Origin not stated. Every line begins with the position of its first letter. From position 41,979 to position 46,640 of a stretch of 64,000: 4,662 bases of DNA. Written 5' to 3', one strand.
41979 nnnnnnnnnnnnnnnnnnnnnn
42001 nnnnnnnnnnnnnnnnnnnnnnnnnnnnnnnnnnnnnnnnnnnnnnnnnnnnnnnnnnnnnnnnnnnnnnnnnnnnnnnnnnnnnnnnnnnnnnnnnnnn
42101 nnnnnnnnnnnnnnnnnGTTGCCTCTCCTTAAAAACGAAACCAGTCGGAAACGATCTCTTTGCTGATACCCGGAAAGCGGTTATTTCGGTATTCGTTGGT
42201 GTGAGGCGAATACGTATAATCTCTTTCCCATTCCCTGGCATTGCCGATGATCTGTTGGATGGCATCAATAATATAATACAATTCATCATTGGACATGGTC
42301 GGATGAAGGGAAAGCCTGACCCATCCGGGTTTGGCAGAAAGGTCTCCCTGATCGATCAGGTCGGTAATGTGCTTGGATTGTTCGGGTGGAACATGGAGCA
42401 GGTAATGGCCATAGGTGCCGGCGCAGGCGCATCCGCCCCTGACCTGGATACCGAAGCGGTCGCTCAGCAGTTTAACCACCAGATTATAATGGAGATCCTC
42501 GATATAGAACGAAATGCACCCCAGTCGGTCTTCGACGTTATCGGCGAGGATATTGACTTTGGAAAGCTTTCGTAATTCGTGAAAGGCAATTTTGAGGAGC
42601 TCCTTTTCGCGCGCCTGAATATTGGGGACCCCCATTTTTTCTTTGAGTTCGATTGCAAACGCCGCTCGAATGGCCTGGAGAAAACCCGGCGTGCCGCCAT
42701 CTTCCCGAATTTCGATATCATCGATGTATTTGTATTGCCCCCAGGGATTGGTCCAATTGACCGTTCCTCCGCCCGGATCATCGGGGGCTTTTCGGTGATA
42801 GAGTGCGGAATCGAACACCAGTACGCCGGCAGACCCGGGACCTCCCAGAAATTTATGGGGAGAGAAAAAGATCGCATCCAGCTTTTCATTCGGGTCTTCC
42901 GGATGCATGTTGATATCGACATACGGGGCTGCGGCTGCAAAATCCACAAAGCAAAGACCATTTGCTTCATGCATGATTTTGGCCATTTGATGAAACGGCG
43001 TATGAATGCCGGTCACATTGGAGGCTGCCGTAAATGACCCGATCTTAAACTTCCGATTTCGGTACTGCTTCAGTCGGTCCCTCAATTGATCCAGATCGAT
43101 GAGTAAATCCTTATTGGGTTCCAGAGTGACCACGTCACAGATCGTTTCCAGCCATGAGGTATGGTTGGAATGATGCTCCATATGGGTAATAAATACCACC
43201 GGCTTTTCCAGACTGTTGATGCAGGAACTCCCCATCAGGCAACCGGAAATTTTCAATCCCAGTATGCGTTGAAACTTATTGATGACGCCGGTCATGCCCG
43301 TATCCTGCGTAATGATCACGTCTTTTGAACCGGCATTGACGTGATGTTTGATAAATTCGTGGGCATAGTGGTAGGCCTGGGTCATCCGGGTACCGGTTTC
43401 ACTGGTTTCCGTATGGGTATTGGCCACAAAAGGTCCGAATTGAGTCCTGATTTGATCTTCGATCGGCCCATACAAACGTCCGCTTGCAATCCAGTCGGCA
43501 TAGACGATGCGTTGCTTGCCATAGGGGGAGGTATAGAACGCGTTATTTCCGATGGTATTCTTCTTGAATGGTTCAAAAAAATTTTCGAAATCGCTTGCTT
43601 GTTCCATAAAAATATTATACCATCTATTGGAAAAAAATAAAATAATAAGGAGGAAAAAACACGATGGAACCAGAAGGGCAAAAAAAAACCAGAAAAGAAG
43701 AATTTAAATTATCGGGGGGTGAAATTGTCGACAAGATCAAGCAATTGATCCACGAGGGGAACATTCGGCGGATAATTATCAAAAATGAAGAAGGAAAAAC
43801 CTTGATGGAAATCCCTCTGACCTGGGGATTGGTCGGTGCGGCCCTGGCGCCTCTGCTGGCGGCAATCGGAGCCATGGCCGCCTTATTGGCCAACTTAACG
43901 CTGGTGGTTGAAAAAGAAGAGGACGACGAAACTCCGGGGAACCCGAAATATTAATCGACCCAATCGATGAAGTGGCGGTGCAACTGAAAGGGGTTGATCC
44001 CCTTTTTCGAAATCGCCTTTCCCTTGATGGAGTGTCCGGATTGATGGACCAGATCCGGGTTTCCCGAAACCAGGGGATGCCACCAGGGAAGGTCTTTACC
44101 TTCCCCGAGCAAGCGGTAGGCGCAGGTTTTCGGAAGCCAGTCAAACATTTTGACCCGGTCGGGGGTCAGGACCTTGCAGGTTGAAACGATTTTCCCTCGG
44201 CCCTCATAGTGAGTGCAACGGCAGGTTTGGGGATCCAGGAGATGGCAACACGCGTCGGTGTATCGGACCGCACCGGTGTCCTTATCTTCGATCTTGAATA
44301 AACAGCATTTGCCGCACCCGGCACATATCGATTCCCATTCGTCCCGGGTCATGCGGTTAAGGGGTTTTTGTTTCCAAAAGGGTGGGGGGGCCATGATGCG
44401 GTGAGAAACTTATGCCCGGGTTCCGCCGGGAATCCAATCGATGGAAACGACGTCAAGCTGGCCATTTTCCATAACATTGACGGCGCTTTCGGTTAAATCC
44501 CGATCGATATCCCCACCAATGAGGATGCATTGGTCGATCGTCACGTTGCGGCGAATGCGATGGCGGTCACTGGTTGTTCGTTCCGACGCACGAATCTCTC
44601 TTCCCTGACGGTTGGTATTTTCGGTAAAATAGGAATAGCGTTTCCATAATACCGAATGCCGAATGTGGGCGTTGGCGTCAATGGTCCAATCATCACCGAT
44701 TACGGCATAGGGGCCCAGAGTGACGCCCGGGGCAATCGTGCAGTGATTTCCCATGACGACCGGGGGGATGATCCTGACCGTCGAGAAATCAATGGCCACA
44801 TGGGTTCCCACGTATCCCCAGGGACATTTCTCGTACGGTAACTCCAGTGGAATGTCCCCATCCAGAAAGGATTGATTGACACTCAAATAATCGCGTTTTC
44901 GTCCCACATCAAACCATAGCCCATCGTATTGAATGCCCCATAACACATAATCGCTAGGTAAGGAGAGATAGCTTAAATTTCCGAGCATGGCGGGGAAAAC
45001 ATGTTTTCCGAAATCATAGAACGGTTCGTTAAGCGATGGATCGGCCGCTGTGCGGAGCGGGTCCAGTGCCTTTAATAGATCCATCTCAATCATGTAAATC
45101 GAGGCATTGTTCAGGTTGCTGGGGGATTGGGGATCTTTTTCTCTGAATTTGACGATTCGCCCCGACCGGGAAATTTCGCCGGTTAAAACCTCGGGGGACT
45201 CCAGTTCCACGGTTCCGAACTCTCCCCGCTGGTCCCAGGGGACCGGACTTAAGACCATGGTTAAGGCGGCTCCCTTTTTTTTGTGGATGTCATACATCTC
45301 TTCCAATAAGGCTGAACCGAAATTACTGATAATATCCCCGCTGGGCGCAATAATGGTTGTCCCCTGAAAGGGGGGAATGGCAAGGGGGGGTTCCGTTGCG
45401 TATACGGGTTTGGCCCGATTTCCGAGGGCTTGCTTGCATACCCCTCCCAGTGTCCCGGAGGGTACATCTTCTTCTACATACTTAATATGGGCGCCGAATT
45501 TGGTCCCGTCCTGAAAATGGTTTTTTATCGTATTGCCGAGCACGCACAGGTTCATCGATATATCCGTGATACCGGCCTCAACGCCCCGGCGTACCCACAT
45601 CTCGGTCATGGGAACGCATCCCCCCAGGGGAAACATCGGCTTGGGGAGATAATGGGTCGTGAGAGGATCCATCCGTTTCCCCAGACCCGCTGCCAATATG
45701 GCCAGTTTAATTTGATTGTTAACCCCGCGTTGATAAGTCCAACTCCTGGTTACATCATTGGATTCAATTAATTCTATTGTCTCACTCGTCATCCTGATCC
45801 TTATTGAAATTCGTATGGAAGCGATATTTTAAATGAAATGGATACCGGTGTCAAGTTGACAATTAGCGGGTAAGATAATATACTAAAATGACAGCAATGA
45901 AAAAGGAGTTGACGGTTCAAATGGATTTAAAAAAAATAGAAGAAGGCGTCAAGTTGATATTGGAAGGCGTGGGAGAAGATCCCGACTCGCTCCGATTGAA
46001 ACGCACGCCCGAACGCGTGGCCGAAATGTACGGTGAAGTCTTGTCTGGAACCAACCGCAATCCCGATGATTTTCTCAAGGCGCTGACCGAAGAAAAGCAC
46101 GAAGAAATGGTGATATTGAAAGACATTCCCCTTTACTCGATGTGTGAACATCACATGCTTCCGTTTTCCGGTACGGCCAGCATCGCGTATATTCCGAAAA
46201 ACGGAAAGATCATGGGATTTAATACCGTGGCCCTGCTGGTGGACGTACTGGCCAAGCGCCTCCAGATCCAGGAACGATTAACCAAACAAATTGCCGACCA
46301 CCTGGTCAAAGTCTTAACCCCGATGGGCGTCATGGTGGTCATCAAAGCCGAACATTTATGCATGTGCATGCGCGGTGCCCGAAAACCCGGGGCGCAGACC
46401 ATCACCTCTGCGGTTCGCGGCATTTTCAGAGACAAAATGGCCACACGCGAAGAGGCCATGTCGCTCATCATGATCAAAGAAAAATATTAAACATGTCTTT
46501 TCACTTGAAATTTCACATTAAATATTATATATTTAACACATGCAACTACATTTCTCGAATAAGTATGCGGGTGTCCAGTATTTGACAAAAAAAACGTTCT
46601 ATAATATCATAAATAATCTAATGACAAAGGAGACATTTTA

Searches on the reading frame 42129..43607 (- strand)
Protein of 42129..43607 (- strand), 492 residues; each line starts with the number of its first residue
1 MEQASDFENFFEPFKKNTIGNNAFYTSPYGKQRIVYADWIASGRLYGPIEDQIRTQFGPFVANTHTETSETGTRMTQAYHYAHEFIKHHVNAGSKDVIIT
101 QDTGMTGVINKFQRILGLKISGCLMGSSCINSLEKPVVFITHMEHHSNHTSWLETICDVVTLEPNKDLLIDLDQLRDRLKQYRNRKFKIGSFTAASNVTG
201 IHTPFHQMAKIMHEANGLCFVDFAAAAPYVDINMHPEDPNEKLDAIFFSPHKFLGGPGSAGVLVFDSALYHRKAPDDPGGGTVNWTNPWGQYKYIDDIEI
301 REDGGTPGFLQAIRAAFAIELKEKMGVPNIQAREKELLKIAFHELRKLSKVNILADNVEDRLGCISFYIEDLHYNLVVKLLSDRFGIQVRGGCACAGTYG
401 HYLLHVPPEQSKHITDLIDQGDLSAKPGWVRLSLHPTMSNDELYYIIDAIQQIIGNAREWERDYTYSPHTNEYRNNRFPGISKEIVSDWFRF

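Call 25: search_protein_families(library=pfam, proteins=[window:42129-43607:-], max_evalue=0.001)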
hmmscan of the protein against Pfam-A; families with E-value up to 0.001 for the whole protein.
window:42129-43607:- (492 aa): 2 families
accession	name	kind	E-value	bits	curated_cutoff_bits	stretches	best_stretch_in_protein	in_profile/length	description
PF00266.25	Aminotran_5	-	9.2e-43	147.1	21.5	1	36-443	2-368/371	Aminotransferase class-V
PF00155.27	Aminotran_1_2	-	0.00035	20.3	19.7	0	152-224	110-187/361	Aminotransferase class I and II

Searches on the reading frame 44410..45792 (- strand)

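Call 25: search_protein_families(library=pfam, proteins=[window:44410-45792:-], max_evalue=0.001)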
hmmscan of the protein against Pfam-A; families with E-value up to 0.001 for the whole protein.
window:44410-45792:- (460 aa): 2 families
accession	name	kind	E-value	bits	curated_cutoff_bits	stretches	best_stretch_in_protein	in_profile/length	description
PF00483.29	NTP_transferase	-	1e-21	78.1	21.2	1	32-309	4-242/245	Nucleotidyl transferase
PF00132.30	Hexapep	-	1.3e-06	28.3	27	0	339-360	14-35/36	Bacterial transferase hexapeptide (six repeats)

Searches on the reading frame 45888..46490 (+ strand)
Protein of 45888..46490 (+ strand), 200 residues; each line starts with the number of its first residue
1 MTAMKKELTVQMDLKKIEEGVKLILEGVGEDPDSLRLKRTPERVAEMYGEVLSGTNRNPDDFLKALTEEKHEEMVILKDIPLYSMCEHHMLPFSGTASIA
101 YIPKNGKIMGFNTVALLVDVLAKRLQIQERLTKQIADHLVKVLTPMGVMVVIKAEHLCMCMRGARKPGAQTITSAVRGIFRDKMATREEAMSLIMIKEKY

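Call 79: search_protein_families(library=pfam, proteins=[window:45888-46490:+], max_evalue=0.00001)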
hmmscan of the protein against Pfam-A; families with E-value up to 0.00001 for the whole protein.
window:45888-46490:+ (200 aa): 1 family
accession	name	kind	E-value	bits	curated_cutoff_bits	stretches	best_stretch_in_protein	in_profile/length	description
PF01227.27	GTP_cyclohydroI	-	1.3e-68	230.4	27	1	17-194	1-178/179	GTP cyclohydrolase I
